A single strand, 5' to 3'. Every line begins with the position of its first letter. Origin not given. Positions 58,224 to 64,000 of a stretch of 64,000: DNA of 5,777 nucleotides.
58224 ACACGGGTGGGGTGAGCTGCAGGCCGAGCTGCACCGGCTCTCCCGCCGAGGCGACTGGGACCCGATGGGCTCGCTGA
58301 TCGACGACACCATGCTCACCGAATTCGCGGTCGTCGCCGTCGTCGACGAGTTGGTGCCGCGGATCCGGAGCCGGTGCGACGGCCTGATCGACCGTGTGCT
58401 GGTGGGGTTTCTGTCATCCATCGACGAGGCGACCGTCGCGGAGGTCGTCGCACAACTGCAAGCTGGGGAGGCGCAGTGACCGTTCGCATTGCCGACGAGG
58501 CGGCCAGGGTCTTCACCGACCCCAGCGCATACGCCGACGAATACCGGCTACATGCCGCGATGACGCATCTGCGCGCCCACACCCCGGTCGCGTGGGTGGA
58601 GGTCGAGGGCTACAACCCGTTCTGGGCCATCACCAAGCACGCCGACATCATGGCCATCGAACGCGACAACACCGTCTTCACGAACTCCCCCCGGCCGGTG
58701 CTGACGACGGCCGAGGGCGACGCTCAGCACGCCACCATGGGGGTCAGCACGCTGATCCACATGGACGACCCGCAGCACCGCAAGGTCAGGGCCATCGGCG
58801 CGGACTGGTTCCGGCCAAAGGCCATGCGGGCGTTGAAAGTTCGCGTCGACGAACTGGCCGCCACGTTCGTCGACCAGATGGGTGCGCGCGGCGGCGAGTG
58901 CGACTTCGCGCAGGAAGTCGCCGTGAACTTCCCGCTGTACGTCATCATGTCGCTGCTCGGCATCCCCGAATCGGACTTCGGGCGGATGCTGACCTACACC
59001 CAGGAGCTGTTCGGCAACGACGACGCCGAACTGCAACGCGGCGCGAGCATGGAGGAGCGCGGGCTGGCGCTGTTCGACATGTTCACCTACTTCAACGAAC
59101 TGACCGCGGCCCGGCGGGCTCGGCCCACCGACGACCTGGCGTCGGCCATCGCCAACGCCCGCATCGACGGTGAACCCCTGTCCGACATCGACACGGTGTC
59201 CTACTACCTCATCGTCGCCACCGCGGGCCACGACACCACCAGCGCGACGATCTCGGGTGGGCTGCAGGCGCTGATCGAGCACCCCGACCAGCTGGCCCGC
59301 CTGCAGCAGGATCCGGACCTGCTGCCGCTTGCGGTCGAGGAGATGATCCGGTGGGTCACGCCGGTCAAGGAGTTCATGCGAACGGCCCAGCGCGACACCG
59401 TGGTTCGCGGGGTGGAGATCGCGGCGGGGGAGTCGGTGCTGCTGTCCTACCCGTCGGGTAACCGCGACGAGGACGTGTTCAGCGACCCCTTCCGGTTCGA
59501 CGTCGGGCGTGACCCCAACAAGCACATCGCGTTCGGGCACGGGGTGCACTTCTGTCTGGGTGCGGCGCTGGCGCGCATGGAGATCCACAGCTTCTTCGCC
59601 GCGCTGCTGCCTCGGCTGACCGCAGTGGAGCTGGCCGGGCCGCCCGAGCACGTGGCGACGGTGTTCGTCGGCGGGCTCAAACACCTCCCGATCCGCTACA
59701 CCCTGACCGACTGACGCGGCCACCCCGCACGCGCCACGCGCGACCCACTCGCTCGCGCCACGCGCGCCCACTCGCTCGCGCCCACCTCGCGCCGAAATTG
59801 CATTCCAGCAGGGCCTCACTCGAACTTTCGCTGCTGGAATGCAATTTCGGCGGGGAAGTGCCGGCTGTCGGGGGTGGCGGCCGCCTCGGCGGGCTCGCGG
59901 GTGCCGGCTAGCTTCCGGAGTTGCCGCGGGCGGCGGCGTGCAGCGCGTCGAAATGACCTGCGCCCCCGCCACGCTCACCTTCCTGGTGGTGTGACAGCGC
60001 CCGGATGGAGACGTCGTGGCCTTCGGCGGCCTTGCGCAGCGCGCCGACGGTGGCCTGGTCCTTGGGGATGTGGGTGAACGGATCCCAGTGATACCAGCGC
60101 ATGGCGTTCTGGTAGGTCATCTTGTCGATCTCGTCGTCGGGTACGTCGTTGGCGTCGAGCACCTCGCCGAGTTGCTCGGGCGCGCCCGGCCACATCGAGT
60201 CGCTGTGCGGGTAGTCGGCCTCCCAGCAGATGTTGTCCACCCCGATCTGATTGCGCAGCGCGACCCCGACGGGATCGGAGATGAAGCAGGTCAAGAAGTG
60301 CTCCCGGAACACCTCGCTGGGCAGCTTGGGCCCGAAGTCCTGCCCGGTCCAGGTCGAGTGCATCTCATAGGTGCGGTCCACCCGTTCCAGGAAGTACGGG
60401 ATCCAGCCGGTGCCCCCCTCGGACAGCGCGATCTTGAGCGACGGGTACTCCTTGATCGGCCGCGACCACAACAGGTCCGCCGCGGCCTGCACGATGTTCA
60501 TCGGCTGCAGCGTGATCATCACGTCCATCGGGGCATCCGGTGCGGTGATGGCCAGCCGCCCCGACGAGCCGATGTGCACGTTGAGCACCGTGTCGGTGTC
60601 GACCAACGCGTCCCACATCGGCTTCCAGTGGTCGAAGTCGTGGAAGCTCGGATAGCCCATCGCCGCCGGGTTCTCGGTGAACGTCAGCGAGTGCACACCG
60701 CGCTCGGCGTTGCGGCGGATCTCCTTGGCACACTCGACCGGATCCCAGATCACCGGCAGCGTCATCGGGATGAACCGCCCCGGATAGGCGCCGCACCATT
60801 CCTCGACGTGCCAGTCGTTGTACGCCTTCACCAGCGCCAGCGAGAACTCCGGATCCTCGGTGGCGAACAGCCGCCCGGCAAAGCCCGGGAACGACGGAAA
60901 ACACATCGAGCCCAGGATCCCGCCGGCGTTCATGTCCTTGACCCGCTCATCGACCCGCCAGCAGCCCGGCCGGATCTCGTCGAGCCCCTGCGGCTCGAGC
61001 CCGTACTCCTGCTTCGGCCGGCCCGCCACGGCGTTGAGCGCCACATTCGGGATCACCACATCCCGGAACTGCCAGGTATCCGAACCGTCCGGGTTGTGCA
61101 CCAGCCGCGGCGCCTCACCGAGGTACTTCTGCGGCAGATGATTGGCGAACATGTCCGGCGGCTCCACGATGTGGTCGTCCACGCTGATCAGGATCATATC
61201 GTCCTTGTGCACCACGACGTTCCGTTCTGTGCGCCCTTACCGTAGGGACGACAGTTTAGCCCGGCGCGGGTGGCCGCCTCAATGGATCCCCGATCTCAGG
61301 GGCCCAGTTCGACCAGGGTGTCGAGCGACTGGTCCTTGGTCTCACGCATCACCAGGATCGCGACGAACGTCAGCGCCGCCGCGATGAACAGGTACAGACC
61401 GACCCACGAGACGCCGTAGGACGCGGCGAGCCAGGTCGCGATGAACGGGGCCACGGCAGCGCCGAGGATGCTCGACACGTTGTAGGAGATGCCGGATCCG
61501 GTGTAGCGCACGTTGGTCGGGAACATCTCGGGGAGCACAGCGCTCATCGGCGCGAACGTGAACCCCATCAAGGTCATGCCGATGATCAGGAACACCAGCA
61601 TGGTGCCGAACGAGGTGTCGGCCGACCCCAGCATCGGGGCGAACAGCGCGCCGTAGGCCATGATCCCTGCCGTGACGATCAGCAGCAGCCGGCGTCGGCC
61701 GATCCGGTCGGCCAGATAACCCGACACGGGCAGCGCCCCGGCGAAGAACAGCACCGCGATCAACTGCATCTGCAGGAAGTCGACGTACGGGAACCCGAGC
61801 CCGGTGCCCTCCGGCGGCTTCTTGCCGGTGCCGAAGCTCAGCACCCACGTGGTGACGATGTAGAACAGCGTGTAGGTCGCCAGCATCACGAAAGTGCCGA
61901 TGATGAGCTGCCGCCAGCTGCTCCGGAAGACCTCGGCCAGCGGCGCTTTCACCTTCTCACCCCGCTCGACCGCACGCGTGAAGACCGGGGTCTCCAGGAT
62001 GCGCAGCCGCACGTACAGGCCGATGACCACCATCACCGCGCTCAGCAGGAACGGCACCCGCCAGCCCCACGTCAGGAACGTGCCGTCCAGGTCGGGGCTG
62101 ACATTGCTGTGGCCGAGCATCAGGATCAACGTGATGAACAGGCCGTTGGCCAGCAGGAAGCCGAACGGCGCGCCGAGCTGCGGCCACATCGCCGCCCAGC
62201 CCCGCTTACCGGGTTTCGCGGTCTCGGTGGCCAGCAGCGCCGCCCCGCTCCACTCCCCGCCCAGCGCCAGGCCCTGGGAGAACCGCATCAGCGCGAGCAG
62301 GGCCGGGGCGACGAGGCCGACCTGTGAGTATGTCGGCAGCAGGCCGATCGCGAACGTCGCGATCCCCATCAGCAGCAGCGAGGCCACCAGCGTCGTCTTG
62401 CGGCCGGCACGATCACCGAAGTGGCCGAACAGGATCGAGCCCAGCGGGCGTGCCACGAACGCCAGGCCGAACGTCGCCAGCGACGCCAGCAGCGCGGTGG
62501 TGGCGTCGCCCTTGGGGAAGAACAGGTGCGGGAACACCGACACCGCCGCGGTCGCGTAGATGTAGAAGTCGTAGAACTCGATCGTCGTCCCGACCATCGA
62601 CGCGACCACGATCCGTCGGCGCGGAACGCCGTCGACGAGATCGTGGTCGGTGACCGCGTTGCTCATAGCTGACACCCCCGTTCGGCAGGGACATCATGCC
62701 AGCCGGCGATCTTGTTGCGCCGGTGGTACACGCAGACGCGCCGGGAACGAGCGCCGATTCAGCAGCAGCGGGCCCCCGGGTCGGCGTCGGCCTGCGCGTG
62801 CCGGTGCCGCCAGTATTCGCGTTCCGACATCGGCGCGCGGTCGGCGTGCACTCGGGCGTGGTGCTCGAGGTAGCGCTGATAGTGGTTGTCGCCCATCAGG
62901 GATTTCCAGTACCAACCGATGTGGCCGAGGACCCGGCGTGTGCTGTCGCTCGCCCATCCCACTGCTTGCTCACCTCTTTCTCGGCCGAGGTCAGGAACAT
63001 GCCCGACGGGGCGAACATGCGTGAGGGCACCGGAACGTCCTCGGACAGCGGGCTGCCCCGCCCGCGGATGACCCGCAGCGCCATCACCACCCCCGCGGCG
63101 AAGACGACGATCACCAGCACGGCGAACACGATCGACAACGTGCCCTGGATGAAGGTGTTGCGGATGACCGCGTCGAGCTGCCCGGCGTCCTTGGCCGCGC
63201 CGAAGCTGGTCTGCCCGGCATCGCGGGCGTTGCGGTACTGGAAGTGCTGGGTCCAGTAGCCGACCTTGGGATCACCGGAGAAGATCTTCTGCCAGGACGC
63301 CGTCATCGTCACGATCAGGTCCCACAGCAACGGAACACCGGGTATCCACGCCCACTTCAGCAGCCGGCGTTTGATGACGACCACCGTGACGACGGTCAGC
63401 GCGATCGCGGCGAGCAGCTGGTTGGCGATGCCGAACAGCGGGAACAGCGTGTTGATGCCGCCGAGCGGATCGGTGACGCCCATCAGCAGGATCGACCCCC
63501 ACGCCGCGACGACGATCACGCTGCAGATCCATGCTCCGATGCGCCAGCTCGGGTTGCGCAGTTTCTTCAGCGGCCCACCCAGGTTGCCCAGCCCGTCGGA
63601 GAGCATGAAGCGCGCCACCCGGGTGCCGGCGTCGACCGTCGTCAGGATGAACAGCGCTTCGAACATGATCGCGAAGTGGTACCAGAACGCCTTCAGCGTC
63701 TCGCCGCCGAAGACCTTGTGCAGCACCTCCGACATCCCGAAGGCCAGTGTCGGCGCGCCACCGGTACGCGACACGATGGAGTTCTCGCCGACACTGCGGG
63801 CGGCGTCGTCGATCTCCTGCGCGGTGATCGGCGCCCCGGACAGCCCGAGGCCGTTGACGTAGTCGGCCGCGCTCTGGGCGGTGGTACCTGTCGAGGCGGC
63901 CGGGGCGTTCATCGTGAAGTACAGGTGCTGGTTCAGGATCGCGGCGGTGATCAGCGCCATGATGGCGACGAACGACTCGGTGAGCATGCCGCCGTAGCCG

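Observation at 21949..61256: Recurrent AT-rich palindrome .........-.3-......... marks promoter regions across the catabolic cluster (candidate regulon)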

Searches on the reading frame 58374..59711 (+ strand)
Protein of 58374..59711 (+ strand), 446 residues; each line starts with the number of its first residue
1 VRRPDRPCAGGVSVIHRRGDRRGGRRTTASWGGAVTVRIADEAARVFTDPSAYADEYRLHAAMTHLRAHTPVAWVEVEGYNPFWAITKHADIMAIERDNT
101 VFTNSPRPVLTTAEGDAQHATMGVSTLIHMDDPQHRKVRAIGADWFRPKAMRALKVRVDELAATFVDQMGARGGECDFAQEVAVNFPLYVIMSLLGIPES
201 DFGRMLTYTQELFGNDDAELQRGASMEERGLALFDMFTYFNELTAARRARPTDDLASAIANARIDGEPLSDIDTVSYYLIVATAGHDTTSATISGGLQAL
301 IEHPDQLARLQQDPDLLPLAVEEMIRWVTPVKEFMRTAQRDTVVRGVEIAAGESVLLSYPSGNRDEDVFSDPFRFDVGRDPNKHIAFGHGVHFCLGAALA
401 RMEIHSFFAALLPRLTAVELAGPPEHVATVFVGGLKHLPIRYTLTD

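Call 12: search_protein_families(library=pfam, proteins=[window:58374-59711:+], max_evalue=0.01)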
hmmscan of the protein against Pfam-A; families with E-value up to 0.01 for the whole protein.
window:58374-59711:+ (446 aa): 1 family
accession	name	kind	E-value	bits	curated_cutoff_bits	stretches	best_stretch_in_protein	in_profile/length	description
PF00067.27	p450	-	8e-29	101.1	22.8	1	249-415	235-432/462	Cytochrome P450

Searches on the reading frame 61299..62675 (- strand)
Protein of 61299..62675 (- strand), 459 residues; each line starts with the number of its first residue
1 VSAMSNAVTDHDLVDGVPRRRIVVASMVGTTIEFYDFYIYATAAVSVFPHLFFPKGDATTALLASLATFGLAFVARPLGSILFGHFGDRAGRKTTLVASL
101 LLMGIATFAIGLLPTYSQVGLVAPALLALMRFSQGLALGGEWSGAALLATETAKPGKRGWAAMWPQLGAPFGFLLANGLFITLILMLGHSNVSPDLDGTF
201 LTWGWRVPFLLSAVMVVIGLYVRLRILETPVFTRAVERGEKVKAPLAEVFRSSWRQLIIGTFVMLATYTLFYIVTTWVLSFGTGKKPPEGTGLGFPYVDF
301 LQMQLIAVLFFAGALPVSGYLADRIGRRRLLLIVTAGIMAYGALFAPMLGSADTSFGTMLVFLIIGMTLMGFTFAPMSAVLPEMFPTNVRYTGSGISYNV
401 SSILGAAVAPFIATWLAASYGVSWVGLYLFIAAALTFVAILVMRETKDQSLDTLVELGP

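Call 12: search_protein_families(library=pfam, proteins=[window:61299-62675:-], max_evalue=0.01)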
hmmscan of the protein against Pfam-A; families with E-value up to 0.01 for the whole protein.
window:61299-62675:- (459 aa): 2 families
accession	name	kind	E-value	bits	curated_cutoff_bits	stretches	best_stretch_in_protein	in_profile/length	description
PF00083.30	Sugar_tr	-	3.4e-37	128.8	22.3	1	23-453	3-447/452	Sugar (and other) transporter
PF07690.21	MFS_1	-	1.4e-31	110.2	33.4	1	59-402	24-340/347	Major Facilitator Superfamily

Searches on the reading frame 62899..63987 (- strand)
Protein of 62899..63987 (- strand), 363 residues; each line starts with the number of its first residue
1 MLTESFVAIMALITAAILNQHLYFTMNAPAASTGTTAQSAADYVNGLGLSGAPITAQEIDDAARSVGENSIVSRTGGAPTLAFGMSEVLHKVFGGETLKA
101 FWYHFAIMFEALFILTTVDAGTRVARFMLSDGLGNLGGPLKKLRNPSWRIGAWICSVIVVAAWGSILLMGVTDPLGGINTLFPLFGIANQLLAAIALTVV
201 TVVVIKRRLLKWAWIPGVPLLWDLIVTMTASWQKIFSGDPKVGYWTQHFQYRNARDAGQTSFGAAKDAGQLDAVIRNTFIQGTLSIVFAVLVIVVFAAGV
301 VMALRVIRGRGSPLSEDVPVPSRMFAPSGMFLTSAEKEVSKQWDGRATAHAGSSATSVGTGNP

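Call 12: search_protein_families(library=pfam, proteins=[window:62899-63987:-], max_evalue=0.01)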
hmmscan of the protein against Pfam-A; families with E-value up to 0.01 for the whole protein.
window:62899-63987:- (363 aa): 1 family
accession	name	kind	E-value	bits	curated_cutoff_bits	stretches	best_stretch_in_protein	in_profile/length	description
PF02554.20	CstA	-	4.1e-87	293.6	27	1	1-230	337-560/560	Carbon starvation protein CstA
